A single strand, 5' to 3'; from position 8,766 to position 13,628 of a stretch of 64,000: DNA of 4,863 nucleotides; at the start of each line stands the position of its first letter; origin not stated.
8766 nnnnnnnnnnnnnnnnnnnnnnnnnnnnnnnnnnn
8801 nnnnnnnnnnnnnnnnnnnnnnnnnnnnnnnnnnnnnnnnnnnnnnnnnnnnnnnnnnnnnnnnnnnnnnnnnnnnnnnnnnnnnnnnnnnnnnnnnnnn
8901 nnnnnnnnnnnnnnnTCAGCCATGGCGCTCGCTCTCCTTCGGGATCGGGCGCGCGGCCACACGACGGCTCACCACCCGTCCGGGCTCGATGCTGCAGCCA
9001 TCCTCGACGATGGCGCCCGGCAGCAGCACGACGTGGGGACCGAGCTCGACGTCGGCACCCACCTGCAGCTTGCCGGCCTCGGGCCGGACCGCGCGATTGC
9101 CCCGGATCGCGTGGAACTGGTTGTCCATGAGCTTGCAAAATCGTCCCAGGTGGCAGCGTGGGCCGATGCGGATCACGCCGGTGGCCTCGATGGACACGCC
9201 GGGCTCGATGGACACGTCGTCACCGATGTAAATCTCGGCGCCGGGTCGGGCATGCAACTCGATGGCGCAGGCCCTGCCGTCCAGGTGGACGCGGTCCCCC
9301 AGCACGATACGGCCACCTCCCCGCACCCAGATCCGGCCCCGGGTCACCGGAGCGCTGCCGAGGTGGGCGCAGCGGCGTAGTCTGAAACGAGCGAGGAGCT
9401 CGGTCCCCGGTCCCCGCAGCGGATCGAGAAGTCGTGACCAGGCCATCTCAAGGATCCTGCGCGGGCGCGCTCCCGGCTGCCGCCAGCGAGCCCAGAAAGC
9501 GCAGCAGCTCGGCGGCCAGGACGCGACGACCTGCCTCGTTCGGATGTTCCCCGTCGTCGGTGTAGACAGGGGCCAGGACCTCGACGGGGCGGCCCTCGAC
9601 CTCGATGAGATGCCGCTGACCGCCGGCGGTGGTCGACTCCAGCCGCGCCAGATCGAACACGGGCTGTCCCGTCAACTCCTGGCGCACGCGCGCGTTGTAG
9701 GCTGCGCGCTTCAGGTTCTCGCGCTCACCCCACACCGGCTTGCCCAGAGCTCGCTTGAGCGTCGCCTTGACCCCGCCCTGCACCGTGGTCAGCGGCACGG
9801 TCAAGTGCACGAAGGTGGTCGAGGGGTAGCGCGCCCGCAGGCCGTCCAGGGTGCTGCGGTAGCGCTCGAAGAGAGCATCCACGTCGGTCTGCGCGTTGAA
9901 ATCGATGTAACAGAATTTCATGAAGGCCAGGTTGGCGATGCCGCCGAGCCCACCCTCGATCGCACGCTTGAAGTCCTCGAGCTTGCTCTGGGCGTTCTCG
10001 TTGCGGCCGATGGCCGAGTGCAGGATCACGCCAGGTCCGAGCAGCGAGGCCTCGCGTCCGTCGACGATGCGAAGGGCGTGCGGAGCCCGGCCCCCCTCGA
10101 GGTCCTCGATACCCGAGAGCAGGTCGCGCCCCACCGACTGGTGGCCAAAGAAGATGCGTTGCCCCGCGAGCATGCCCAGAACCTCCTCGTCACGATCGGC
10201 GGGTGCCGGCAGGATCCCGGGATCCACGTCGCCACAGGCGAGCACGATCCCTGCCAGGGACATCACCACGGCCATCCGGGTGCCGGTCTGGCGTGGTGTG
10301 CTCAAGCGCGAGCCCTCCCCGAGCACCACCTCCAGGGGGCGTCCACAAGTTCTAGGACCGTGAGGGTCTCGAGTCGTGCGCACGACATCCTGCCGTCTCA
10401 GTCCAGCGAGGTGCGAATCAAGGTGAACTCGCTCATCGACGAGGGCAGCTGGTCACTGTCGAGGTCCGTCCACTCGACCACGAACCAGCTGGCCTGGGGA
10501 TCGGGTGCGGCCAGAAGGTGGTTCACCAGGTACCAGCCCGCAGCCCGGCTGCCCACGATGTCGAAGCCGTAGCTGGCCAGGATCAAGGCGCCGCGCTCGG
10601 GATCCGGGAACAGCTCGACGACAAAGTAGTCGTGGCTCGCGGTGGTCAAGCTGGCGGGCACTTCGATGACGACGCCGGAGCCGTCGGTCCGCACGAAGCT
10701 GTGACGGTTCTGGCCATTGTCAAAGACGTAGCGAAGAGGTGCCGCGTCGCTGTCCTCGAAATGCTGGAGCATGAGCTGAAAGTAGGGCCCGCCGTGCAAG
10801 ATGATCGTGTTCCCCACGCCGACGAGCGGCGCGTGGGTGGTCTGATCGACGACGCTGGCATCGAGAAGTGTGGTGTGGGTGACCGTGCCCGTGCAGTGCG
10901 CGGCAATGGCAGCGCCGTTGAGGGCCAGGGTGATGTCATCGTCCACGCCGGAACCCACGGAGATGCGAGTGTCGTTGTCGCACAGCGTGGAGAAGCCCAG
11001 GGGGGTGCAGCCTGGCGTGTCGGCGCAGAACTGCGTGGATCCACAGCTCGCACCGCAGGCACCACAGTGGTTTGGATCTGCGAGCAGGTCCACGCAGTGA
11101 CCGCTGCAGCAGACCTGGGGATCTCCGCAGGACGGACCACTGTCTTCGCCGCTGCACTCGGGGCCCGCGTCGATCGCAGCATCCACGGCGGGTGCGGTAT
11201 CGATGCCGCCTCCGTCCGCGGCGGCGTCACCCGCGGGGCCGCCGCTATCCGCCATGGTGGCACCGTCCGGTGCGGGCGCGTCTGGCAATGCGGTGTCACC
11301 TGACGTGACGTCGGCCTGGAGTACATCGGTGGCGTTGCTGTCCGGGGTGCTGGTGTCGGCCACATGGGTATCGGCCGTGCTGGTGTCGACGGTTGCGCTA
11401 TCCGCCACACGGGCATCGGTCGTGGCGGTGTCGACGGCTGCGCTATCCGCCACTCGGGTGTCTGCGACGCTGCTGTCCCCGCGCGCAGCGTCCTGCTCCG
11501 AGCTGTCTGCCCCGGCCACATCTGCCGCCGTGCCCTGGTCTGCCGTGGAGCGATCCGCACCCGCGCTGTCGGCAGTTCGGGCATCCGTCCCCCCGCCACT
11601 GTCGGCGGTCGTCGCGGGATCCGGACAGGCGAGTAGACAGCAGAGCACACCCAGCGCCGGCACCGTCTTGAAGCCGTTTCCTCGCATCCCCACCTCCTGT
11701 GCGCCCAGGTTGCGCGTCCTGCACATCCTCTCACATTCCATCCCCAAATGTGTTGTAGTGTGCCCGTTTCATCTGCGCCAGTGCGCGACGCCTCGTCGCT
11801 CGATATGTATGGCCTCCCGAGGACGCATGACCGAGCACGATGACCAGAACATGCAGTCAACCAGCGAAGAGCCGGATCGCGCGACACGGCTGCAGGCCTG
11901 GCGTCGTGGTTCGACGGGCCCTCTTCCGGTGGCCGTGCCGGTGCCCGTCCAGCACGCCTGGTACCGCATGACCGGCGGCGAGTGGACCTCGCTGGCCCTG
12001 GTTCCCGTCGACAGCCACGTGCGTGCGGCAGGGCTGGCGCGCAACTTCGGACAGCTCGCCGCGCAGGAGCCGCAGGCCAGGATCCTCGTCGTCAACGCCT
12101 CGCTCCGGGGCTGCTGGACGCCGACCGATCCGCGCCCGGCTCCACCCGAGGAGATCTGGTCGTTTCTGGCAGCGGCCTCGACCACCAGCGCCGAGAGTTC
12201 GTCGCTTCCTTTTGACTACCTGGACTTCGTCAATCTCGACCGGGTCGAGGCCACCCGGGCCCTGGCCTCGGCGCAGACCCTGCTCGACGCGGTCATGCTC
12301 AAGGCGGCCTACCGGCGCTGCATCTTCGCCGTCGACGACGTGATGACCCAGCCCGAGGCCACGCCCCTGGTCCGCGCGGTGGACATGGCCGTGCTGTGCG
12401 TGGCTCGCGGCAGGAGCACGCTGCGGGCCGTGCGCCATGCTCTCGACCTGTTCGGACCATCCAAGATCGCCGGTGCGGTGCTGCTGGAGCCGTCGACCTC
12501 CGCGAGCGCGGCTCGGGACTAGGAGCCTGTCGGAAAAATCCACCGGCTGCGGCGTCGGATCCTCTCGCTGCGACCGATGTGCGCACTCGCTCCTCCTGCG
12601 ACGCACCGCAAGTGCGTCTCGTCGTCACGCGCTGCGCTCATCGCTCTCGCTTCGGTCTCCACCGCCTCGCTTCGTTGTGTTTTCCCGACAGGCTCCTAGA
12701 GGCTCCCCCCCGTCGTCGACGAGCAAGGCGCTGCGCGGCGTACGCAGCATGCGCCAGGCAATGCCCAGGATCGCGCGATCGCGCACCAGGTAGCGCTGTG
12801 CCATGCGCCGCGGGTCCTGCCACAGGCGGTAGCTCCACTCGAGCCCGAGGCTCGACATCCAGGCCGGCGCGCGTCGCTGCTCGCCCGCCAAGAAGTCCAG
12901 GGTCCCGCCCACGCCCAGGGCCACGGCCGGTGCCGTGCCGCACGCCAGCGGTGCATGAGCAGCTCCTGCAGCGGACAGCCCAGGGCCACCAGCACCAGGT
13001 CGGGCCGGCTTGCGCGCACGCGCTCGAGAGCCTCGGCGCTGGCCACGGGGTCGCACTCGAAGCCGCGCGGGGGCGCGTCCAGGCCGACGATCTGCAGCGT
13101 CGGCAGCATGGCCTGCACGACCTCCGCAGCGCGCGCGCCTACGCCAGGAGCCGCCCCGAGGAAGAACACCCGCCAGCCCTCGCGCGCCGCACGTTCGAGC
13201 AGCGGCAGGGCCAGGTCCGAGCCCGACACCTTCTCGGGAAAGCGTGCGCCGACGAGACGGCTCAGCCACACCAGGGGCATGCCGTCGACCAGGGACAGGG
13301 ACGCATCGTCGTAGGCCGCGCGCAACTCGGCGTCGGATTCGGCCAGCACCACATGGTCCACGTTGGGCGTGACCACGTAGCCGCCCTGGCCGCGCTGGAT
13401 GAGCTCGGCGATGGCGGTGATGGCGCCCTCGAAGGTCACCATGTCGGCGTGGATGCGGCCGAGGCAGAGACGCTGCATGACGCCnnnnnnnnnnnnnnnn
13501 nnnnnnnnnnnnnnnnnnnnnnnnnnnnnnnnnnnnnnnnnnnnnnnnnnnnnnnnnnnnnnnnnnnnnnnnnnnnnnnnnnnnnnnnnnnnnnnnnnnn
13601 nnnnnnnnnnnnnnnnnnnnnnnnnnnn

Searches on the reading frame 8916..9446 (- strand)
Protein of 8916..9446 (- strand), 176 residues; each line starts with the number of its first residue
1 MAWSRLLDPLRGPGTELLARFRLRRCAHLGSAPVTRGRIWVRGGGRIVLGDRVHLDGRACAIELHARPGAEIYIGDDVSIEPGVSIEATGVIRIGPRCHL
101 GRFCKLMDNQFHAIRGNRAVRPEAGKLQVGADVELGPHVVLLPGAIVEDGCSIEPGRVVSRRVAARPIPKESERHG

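Call 5: search_protein_families(library=pfam, proteins=[window:8916-9446:-], max_evalue=0.01)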
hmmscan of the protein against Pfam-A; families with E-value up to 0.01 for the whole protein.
window:8916-9446:- (176 aa): 3 families
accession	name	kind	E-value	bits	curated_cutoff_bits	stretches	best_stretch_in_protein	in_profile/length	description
PF00132.30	Hexapep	-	2e-10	40.3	27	1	128-156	3-31/36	Bacterial transferase hexapeptide (six repeats)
PF25087.1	GMPPB_C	-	7e-06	26.1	39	0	116-158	3-42/110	GMPPB C-terminal domain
PF25084.1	LbH_EIF2B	-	0.0051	17.2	54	0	66-107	16-54/105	EIF2B subunit epsilon LbH domain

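Call 7: search_protein_families(library=ncbifam, proteins=[window:8916-9446:-], max_evalue=0.01)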
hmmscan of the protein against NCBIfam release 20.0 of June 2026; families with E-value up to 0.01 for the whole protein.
window:8916-9446:- (176 aa): 23 families
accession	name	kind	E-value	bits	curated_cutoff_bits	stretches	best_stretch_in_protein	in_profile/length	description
NF000311.1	Vat_ABCDEFH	equivalog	2.8e-07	30.3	300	1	106-166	90-150/201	Vat family streptogramin A O-acetyltransferase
NF002060.0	PRK00892.1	subfamily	1.7e-06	27.4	207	0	62-109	116-161/345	UDP-3-O-(3-hydroxymyristoyl)glucosamine N-acyltransferase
NF000147.1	stregram_VatF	exception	2.4e-06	27.2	400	1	106-166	100-160/221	streptogramin A O-acetyltransferase Vat(F)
TIGR01853.1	lipid_A_lpxD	equivalog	1.5e-05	24.1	242.5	0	47-100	117-167/325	UDP-3-O-(3-hydroxymyristoyl)glucosamine N-acyltransferase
NF000101.1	stregram_VatA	exception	2.1e-05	24.3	450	0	122-166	114-158/219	streptogramin A O-acetyltransferase Vat(A)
TIGR01173.1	glmU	equivalog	2.5e-05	23.3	366.85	1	70-153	261-341/452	bifunctional UDP-N-acetylglucosamine diphosphorylase/glucosamine-1-phosphate N-acetyltransferase GlmU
NF007076.0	PRK09527.1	equivalog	3e-05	23.5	347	0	127-163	132-168/203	galactoside O-acetyltransferase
NF007240.0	PRK09677.1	equivalog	8.6e-05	22.1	243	1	69-163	63-167/192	putative lipopolysaccharide biosynthesis O-acetyl transferase WbbJ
NF010932.0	PRK14352.1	equivalog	9.4e-05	21.2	611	1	70-149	272-347/488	bifunctional UDP-N-acetylglucosamine diphosphorylase/glucosamine-1-phosphate N-acetyltransferase GlmU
TIGR03570.1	NeuD_NnaD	subfamily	0.0001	22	160.8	0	57-107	121-169/202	NeuD/PglB/VioB family sugar acetyltransferase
NF058585.1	HptprglPActTf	PfamEq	0.00036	20.1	300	0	125-165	105-145/172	heptaprenylglyceryl phosphate O-acetyltransferase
NF000111.1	stregram_VatD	exception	0.00037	20.3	400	0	122-164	109-151/209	streptogramin A O-acetyltransferase Vat(D)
NF000097.1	stregram_VatC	exception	0.00045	20.2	425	0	122-164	114-156/212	streptogramin A O-acetyltransferase Vat(C)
NF000020.1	stregram_VatE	exception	0.00068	19.3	450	0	122-166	111-155/214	streptogramin A O-acetyltransferase Vat(E)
NF010934.1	PRK14354.1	equivalog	0.0027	16.3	450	1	70-151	261-338/447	bifunctional UDP-N-acetylglucosamine diphosphorylase/glucosamine-1-phosphate N-acetyltransferase GlmU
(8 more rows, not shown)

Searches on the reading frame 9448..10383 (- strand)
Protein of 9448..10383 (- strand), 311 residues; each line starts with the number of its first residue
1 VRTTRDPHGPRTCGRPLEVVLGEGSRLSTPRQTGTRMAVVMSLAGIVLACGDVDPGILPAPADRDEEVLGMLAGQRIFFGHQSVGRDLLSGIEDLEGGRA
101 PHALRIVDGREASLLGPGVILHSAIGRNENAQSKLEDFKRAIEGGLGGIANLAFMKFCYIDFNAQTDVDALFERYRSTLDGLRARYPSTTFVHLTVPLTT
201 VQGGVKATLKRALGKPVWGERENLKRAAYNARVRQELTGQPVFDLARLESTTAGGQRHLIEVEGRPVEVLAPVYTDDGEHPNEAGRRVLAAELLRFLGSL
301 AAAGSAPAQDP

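Call 5: search_protein_families(library=pfam, proteins=[window:9448-10383:-], max_evalue=0.01)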
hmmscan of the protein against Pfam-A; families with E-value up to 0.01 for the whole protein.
window:9448-10383:- (311 aa): 2 families
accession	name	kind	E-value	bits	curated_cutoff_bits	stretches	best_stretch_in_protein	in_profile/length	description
PF13472.12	Lipase_GDSL_2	-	0.003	18.5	32.9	1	161-287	74-177/178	GDSL-like Lipase/Acylhydrolase family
PF00657.28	Lipase_GDSL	-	0.0079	16.8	23.6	0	132-292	58-207/208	GDSL-like Lipase/Acylhydrolase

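Call 7: search_protein_families(library=ncbifam, proteins=[window:9448-10383:-], max_evalue=0.01)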
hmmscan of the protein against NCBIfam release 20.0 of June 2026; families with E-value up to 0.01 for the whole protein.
window:9448-10383:- (311 aa): 0 families

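Call 59: search_solved_structures(query=window:9448-10275:-, max_evalue=1)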
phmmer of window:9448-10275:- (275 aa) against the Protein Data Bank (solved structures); distinct sequences matched with E-value up to 1: 1.
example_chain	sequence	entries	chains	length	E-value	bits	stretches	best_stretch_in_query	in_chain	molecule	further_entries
3dc7_A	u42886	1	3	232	0.31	13.3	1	232-263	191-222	Putative uncharacterized protein lp_3323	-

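Call 60: search_protein_families(library=pfam, proteins=[window:9448-10275:-], max_evalue=10)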
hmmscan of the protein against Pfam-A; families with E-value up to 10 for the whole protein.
window:9448-10275:- (275 aa): 2 families
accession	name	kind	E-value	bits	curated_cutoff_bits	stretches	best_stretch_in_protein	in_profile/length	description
PF13472.12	Lipase_GDSL_2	-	0.0022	19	32.9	1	125-251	74-177/178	GDSL-like Lipase/Acylhydrolase family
PF00657.28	Lipase_GDSL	-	0.0057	17.3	23.6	1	96-256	58-207/208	GDSL-like Lipase/Acylhydrolase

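Call 72: predict_structure(alignment_id=A2)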
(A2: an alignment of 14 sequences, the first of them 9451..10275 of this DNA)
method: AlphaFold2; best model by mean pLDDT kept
length: 275 residues; sequences in the alignment: 14
mean_pLDDT: 86.5   pTM: 0.83
mean pLDDT of the five models: 86.5, 86.4, 84.4, 83.9, 83.4
residues with pLDDT >= 90: 187; 70-90: 44; 50-70: 22; < 50: 22
segments of 3 or more residues with pLDDT < 50: 1-22
pLDDT, mean of each block of 10 residues (from residue 1): 46 41 63 94 87 93 82 96 96 95 98 97 92 98 98 97 79 75 82 97 96 94 90 93 92 95 85 55
secondary structure, 60 per line:
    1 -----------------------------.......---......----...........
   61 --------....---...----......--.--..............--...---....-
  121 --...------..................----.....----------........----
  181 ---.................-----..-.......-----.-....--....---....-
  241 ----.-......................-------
elements in order: H30-36 E40-45 H50-60 E69-72 E83-88 H95-107 E116-119 H132-149 E154-158 H169-176 H184-200 H209-214 E223-226 E229-232 H247-268

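Call 75: fold_search(model_id=the predicted structure, library=pdb)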
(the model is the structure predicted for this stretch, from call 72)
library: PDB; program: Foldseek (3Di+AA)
matches with E <= 10: 1523; with E <= 0.001: 39
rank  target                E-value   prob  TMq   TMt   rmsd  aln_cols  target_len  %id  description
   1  2hsj_D                3.6e-06  1.00  0.50  0.62   7.8       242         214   16  The structure of a putative platelet activating factor from Streptococcus pneumonia. (released 2006-09-19)
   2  2hsj_A                5.8e-06  1.00  0.48  0.60   8.0       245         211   15  The structure of a putative platelet activating factor from Streptococcus pneumonia. (released 2006-09-19)
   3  2hsj_B                1.0e-05  1.00  0.47  0.58   9.7       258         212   15  The structure of a putative platelet activating factor from Streptococcus pneumonia. (released 2006-09-19)
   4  9hi5_B                1.6e-05  1.00  0.54  0.67   7.5       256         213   17  Structure of scaffold FI6-focused design_02 (released 2025-12-03)
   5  3skv_A                1.7e-05  1.00  0.39  0.32   8.5       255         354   13  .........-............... SsfX3 from a Tetracycline Biosynthetic Pathway (released 2011-10-05)
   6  6xpg                  5.3e-05  1.00  0.46  0.62   8.0       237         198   13  Crystal Structure of Sialate O-acetylesterase from Bacteroides vulgatus by Serial Crystallography (released 2020-07-15)
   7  7pzh_FFF              6.4e-05  1.00  0.47  0.62   7.2       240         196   12  Phocaeicola vulgatus sialic acid esterase at 2.06 Angstrom resolution (released 2022-05-25)
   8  6njc_A                7.2e-05  1.00  0.48  0.63   6.9       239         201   12  Crystal Structure of the Sialate O-acetylesterase from Bacteroides vulgatus (released 2019-01-16)
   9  3dt6                  1.3e-04  1.00  0.44  0.56   7.3       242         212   15  Crystal Structure of Bovin Brain Platelet Activating Factor Acetylhydrolase Covalently Inhibited by Paraoxon (released 2009-05-12)
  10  1bwr                  1.4e-04  1.00  0.46  0.57   7.6       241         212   14  PROBING THE SUBSTRATE SPECIFICITY OF THE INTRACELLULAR BRAIN PLATELET-ACTIVATING FACTOR ACETYLHYDROLASE (released 1999-05-18)
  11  1es9                  1.5e-04  1.00  0.44  0.54   7.4       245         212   13  X-RAY CRYSTAL STRUCTURE OF R22K MUTANT OF THE MAMMALIAN BRAIN PLATELET-ACTIVATING FACTOR ACETYLHYDROLASES (PAF-AH) (released 2000-05-31)
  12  5b5l                  1.5e-04  1.00  0.45  0.57   5.3       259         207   15  Crystal structure of acetyl esterase mutant S10A with acetate ion (released 2017-05-31)
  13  6xpm                  1.7e-04  1.00  0.47  0.63   7.0       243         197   12  Crystal Structure of Sialate O-acetylesterase from Bacteroides vulgatus with microfluidics crystals at room temperature (released 2020-07-15)
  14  1bwq                  1.7e-04  1.00  0.46  0.57   6.8       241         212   13  PROBING THE SUBSTRATE SPECIFICITY OF THE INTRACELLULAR BRAIN PLATELET-ACTIVATING FACTOR ACETYLHYDROLASE (released 1999-05-18)
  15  1yzf                  1.8e-04  1.00  0.44  0.58   5.8       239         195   15  Crystal structure of the lipase/acylhydrolase from Enterococcus faecalis (released 2005-04-12)
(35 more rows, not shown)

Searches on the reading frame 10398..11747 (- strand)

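Call 6: search_protein_families(library=pfam, proteins=[window:10398-11747:-], max_evalue=0.01)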
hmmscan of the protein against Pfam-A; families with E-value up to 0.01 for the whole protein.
window:10398-11747:- (449 aa): 1 family
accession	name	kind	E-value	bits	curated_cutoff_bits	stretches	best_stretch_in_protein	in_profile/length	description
PF04885.19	Stig1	-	1.4e-05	25.9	24.1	1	205-242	41-78/85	Stigma-specific STIG1-like protein family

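Call 60: search_protein_families(library=pfam, proteins=[window:10398-11747:-], max_evalue=10)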
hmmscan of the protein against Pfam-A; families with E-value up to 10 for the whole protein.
window:10398-11747:- (449 aa): 1 family
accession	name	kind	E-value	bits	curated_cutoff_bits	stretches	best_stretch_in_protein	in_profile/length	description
PF04885.19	Stig1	-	1.4e-05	25.9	24.1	1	205-242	41-78/85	Stigma-specific STIG1-like protein family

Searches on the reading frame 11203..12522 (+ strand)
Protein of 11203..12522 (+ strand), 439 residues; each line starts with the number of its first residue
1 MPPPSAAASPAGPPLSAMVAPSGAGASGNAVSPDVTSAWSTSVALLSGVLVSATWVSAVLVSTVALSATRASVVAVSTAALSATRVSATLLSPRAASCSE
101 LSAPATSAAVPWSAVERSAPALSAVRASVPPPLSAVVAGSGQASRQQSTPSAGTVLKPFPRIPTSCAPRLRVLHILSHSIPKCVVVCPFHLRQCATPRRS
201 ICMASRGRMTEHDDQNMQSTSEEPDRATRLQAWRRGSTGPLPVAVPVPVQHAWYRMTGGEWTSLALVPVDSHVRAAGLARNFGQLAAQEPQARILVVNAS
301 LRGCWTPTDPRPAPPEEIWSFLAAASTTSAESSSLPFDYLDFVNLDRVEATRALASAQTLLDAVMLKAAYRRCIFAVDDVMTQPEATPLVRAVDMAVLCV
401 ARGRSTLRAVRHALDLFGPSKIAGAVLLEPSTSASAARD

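Call 6: search_protein_families(library=pfam, proteins=[window:11203-12522:+], max_evalue=0.01)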
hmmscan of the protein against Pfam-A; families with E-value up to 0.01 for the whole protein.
window:11203-12522:+ (439 aa): 0 families

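Call 60: search_protein_families(library=pfam, proteins=[window:11203-12522:+], max_evalue=10)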
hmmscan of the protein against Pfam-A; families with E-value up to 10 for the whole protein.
window:11203-12522:+ (439 aa): 1 family
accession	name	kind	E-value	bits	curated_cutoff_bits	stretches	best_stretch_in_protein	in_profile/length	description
PF16048.10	Antimicrobial23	-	0.052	13.7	25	1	299-306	1-8/17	Frog antimicrobial peptide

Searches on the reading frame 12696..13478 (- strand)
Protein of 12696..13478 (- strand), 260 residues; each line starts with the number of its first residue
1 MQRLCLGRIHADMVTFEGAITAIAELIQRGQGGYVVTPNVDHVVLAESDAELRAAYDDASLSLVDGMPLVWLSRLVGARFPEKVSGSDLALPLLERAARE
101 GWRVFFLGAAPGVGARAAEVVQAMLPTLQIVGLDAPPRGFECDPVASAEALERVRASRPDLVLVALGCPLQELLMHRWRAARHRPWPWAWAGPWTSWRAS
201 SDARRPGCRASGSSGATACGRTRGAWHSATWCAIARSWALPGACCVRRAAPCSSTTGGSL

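Call 6: search_protein_families(library=pfam, proteins=[window:12696-13478:-], max_evalue=0.01)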
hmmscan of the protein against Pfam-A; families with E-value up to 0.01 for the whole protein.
window:12696-13478:- (260 aa): 2 families
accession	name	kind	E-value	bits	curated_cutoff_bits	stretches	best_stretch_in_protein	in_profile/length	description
PF03808.19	Glyco_tran_WecG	-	1.2e-33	116.8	27.4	1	59-189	1-126/168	Glycosyl transferase WecG/TagA/CpsF family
PF20471.4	DUF6716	-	0.001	18.5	27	1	144-185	59-100/342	Putative glycosyltransferase (DUF6716)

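Call 41: search_protein_families(library=ncbifam, proteins=[window:12696-13478:-], max_evalue=0.00001)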
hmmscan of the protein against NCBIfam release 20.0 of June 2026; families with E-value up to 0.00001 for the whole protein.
window:12696-13478:- (260 aa): 4 families
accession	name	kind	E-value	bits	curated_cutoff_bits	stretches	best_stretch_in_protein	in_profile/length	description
NF041872.1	EPS_EpsA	equivalog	3.9e-47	160.8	500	1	2-175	16-188/265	exopolysaccharide biosynthesis glycosyltransferase EpsA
TIGR00696.1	wecG_tagA_cpsF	superfamily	2.7e-19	69.6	69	1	58-180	5-123/178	WecB/TagA/CpsF family glycosyltransferase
NF002980.1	PRK03692.1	equivalog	1.2e-14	54.4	323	1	13-179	11-175/240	lipopolysaccharide N-acetylmannosaminouronosyltransferase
NF041710.1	UDPacetylman_taseTarA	equivalog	2e-10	40.6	350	1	9-179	14-180/247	N-acetylglucosaminyldiphosphoundecaprenol N-acetyl-beta-D-mannosaminyltransferase TarA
